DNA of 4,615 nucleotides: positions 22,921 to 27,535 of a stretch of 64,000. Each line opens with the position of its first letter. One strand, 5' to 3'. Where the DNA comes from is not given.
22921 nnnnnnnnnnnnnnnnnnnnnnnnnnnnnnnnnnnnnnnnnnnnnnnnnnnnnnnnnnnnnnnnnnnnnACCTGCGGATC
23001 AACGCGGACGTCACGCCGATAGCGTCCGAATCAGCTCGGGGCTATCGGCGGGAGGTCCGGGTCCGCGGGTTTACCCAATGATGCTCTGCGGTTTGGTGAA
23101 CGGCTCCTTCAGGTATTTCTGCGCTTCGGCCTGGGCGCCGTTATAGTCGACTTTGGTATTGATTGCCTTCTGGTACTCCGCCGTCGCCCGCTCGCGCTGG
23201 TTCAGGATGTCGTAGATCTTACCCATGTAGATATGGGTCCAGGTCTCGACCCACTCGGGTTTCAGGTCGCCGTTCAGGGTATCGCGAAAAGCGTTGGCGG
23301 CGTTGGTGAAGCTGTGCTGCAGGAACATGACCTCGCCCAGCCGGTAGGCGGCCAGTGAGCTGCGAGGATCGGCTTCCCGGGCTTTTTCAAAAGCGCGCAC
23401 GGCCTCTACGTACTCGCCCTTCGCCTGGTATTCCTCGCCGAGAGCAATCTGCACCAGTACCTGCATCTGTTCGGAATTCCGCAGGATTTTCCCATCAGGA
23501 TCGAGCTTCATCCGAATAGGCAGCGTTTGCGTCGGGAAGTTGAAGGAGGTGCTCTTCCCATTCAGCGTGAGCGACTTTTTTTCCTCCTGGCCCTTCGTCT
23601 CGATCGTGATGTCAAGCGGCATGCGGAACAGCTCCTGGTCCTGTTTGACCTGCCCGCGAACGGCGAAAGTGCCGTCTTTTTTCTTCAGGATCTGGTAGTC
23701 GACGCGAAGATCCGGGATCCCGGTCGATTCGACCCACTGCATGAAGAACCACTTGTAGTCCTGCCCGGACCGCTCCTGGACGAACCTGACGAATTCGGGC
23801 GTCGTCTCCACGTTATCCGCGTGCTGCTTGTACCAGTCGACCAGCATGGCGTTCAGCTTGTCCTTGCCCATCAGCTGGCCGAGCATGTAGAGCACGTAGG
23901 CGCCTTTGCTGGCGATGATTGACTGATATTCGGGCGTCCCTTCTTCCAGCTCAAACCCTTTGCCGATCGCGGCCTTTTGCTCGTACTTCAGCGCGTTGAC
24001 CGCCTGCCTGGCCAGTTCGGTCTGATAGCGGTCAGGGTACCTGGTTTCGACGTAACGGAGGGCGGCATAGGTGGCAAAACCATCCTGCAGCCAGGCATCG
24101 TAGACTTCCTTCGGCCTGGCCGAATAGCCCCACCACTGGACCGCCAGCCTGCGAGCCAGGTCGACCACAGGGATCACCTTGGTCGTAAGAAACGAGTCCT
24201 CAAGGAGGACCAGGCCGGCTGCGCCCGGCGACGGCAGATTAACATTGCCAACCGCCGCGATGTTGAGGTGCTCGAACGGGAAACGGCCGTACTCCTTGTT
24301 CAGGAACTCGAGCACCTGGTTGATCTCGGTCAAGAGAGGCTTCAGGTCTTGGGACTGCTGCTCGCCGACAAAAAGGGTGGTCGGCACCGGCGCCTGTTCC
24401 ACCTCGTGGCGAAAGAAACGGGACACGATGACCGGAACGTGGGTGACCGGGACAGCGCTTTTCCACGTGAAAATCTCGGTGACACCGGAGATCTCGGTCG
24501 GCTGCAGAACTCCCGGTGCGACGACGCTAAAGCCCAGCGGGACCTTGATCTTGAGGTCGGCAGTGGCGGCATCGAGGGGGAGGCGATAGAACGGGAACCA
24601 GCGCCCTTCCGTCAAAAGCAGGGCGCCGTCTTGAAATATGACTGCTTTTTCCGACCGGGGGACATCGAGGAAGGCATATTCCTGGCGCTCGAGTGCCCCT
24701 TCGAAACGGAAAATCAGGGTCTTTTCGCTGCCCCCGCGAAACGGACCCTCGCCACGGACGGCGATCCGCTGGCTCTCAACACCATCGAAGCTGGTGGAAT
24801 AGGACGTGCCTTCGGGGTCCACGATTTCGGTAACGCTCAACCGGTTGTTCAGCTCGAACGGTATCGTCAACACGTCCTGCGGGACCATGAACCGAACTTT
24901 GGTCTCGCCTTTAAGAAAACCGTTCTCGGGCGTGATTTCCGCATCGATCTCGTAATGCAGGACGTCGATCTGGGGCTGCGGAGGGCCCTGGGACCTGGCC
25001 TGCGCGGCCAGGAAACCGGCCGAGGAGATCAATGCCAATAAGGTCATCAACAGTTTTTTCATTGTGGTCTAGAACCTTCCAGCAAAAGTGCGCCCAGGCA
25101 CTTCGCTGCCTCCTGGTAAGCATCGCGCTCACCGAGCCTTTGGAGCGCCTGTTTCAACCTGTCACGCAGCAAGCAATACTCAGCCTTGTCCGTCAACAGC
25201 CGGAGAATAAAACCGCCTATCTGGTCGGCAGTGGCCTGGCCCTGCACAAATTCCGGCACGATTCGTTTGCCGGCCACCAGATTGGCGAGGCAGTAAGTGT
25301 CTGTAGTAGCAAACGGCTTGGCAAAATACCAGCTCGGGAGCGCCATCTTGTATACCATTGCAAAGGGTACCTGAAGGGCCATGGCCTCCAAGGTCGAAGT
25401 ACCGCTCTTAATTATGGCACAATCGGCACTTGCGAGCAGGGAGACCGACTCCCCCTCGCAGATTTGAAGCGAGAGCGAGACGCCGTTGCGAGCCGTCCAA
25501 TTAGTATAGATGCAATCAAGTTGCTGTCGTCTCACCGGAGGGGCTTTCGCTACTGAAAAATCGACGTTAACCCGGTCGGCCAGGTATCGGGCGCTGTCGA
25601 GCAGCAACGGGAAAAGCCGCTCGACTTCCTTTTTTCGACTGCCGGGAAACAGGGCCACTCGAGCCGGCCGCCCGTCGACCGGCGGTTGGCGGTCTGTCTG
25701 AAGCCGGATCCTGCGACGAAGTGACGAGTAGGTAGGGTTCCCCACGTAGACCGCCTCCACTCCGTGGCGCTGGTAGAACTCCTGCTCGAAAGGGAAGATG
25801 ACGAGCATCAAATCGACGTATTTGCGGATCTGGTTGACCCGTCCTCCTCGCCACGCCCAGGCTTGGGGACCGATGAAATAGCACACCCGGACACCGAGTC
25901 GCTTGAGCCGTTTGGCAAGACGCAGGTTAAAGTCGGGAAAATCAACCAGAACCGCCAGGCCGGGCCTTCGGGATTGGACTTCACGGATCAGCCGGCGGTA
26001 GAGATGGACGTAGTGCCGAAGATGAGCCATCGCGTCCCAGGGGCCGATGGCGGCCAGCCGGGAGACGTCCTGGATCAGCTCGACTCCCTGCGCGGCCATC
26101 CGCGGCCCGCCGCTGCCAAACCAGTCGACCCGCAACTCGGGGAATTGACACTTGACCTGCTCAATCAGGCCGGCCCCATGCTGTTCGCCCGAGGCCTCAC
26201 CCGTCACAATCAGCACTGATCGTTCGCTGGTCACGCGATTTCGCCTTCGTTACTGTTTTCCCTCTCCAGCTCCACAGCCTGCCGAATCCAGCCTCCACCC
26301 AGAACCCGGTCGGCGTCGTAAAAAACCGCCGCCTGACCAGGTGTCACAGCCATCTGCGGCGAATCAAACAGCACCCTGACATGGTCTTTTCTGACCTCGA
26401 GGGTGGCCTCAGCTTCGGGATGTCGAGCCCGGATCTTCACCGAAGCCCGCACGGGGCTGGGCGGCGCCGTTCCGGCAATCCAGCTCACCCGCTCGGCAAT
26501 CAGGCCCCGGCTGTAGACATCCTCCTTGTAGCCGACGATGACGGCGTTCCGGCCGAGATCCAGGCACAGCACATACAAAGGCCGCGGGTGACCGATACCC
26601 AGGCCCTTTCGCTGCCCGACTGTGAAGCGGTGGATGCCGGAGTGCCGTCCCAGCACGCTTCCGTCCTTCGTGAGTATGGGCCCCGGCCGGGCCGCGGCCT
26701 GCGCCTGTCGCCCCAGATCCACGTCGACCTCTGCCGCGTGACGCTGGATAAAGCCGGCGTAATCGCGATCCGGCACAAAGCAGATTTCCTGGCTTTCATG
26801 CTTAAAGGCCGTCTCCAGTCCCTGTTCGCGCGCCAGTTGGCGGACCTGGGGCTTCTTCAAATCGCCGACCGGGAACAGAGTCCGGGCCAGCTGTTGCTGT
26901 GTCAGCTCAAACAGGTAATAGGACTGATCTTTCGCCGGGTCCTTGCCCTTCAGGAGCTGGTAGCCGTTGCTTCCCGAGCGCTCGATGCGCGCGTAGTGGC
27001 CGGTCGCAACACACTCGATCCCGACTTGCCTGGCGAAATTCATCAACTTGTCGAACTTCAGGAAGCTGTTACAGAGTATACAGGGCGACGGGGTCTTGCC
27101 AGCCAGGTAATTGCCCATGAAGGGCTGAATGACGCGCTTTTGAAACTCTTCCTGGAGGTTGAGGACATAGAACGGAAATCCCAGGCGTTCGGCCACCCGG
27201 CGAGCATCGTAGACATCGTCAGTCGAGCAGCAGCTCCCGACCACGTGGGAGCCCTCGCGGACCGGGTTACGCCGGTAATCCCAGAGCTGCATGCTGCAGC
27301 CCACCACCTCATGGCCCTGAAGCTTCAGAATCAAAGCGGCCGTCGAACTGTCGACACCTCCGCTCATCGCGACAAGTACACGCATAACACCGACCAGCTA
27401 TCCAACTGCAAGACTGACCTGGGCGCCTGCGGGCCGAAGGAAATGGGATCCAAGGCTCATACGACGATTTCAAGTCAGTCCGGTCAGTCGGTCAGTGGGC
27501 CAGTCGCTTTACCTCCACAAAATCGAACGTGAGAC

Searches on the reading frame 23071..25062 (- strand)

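Call 4: search_protein_families(library=pfam, proteins=[window:23071-25062:-], max_evalue=0.1)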
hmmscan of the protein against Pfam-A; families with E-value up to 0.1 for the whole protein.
window:23071-25062:- (663 aa): 11 families
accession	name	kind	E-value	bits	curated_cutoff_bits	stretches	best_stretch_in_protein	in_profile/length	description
PF01433.26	Peptidase_M1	-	2.8e-11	43.9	27.7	1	304-443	73-218/218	Peptidase family M1 domain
PF07719.23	TPR_2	-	1e-08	35.1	27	1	538-567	4-33/34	Tetratricopeptide repeat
PF13432.12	TPR_16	-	2.3e-06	28.4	32.7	1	540-594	2-56/65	Tetratricopeptide repeat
PF00515.34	TPR_1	-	7.7e-06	25.9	27.8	1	541-567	7-33/34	Tetratricopeptide repeat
PF13181.12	TPR_8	-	0.00016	22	25.7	0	540-566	6-32/34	Tetratricopeptide repeat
PF13428.12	TPR_14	-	0.00019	22.2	23.5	1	538-577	4-43/44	Tetratricopeptide repeat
PF13414.12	TPR_11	-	0.00024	21.2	26.8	1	542-582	1-41/42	TPR repeat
PF13424.12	TPR_12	-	0.00025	21.6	30.1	0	538-565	48-75/77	Tetratricopeptide repeat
PF14559.12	TPR_19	-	0.0022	18.7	25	1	547-592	3-48/68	Tetratricopeptide repeat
PF24575.1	TPR_Slam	-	0.0078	17.1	35.2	1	531-592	43-104/104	Surface lipoprotein assembly modifier, N-terminal TPR repeats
PF12895.13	ANAPC3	-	0.04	14.6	27.2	1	549-595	3-49/82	Anaphase-promoting complex, cyclosome, subunit 3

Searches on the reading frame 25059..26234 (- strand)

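Call 9: search_protein_families(library=pfam, proteins=[window:25059-26234:-], max_evalue=0.001)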
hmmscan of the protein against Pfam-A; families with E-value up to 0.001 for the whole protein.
window:25059-26234:- (391 aa): 1 family
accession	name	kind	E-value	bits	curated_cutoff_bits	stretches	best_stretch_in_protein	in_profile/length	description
PF02684.21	LpxB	-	1.2e-76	258.5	22.6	1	7-352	1-344/374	Lipid-A-disaccharide synthetase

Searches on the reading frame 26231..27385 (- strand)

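Call 9: search_protein_families(library=pfam, proteins=[window:26231-27385:-], max_evalue=0.001)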
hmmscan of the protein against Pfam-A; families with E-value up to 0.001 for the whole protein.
window:26231-27385:- (384 aa): 4 families
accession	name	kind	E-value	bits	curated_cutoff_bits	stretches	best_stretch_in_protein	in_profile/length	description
PF03054.22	tRNA_Me_trans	-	8.8e-75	251.2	20.6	1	1-205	1-201/202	tRNA methyl transferase HUP domain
PF20258.4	tRNA_Me_trans_C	-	5.5e-22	78.3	20.6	1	292-367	1-77/77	Aminomethyltransferase beta-barrel domain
PF20259.3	tRNA_Me_trans_M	-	3.1e-17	62.3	27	1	231-285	9-65/66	tRNA methyl transferase PRC-barrel domain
PF24167.1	DUF7411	-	0.00038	20.5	28.7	0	1-87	1-68/194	Family of unknown function (DUF7411)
